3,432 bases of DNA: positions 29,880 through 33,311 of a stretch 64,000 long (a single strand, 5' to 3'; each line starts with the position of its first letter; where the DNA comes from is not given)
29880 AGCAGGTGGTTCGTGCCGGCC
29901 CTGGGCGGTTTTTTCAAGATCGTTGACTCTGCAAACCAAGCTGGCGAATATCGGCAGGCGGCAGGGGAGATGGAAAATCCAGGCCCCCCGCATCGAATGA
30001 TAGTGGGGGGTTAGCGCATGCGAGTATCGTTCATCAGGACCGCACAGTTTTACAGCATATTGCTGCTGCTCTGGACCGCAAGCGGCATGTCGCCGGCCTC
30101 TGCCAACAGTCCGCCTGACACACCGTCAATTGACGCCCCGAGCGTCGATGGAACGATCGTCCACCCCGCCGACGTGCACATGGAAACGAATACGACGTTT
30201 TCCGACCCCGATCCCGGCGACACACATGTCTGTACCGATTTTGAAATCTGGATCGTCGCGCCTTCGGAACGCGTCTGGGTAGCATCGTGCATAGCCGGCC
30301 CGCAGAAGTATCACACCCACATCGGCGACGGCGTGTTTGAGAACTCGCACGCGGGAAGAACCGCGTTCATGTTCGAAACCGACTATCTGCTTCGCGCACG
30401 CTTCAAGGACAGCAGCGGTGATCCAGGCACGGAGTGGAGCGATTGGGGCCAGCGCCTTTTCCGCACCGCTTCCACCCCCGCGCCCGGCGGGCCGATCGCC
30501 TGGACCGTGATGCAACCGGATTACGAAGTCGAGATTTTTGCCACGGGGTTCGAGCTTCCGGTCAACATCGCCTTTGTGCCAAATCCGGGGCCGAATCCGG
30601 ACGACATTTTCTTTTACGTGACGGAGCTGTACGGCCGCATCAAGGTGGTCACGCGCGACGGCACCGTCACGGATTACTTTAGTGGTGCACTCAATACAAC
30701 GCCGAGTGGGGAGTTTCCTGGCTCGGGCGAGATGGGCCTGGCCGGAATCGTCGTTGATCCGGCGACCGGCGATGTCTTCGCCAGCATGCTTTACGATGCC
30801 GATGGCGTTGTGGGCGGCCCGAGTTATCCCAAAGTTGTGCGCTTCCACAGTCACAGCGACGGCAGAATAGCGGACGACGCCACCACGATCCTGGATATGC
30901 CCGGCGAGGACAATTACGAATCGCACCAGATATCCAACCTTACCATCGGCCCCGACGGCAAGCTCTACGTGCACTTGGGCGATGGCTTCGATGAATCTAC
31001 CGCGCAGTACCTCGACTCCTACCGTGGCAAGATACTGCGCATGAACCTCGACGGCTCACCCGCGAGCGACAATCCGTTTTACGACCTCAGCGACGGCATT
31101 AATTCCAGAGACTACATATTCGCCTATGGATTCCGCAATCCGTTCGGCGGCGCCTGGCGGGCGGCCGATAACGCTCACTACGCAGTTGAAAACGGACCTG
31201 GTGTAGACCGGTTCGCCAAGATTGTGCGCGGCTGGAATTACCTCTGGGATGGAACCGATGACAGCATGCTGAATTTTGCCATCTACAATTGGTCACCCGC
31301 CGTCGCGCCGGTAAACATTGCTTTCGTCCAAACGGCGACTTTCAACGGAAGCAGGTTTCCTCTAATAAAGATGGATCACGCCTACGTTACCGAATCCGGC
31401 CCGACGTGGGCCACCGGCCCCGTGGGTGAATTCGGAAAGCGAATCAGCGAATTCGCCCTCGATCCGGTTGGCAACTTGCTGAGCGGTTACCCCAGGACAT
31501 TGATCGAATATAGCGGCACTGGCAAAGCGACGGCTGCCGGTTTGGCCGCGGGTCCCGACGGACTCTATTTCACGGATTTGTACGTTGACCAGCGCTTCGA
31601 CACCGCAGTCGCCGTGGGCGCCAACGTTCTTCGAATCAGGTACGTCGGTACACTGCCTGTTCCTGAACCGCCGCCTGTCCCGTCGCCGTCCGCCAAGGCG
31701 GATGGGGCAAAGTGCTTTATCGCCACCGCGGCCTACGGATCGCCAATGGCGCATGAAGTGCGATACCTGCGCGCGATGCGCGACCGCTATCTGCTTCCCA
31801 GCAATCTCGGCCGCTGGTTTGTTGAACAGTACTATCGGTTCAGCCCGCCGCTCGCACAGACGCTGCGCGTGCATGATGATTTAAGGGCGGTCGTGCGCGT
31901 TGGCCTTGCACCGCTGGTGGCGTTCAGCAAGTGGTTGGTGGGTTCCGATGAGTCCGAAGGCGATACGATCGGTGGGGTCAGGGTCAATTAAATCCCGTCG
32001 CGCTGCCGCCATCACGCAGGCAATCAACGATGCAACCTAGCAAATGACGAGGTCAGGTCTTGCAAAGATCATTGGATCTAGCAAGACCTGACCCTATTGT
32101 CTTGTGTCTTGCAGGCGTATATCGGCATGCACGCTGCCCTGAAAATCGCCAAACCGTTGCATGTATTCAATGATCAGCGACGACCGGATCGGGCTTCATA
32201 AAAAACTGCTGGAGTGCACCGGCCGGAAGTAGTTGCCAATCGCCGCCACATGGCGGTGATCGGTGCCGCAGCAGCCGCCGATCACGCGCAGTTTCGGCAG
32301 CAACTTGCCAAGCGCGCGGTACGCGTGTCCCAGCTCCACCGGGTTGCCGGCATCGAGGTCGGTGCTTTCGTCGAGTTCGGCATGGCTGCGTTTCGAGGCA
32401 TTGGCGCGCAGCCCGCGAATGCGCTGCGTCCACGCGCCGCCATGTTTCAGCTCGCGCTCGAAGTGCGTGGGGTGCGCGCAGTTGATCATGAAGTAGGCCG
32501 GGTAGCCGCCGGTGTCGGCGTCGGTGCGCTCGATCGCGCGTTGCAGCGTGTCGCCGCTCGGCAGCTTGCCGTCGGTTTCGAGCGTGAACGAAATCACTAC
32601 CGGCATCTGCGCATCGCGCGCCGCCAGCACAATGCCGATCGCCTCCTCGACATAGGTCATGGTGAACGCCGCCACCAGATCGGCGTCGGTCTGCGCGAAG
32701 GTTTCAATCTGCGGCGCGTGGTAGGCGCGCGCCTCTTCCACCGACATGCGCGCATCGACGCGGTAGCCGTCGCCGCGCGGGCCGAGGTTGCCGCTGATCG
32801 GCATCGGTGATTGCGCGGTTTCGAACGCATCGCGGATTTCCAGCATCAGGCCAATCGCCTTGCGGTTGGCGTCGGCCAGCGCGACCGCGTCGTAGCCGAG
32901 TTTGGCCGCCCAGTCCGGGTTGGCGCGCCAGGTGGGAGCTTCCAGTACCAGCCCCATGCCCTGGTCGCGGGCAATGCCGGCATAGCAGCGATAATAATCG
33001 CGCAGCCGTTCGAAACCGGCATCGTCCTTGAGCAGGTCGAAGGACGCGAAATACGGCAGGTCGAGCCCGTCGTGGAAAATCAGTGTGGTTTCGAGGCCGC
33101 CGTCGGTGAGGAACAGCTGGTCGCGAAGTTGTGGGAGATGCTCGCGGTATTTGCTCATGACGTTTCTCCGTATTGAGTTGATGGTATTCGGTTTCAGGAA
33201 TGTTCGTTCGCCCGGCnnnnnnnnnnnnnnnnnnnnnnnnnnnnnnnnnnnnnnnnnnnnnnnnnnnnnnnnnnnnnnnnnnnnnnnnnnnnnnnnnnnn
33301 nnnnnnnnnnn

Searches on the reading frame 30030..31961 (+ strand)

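Call 40: search_protein_families(library=pfam, max_evalue=0.0001, proteins=[window:30030-31961:+])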
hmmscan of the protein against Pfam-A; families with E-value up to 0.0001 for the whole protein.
window:30030-31961:+ (644 aa): 1 family
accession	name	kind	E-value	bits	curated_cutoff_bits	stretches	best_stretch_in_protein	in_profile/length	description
PF07995.17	GSDH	-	5.3e-30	105.3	25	1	194-410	14-223/332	Glucose / Sorbosone dehydrogenase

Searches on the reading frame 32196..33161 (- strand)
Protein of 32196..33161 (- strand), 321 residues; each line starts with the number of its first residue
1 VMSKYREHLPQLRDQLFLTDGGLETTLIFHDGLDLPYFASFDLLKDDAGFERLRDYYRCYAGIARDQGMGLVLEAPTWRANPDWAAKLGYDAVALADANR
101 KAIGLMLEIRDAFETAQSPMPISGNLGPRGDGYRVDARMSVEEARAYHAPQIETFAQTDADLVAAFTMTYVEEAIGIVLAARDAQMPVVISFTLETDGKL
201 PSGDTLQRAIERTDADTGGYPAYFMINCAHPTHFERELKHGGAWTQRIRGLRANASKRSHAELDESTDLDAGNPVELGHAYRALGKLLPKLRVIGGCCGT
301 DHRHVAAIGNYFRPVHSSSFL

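Call 40: search_protein_families(library=pfam, max_evalue=0.0001, proteins=[window:32196-33161:-])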
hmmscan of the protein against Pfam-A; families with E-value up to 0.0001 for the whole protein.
window:32196-33161:- (321 aa): 1 family
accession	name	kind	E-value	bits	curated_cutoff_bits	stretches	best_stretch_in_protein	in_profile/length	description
PF02574.22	S-methyl_trans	-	3.6e-35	122.7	22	1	18-309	2-280/283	Homocysteine S-methyltransferase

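Call 64: search_protein_families(library=ncbifam, max_evalue=0.001, proteins=[window:32196-33161:-])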
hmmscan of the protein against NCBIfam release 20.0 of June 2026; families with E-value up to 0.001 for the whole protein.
window:32196-33161:- (321 aa): 4 families
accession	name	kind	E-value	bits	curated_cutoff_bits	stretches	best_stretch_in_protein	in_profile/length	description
NF007020.0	PRK09485.1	equivalog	1.5e-17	63.6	215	1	75-311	65-302/306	homocysteine S-methyltransferase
NF006396.0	PRK08645.1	equivalog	3.7e-14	51.7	453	1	11-313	7-285/611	bifunctional homocysteine S-methyltransferase/methylenetetrahydrofolate reductase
NF005718.0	PRK07534.1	equivalog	3.2e-10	39.8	338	1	110-228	96-213/337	betaine--homocysteine S-methyltransferase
TIGR02082.1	metH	equivalog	2.8e-05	21.9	1010.85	1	174-310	182-310/1182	methionine synthase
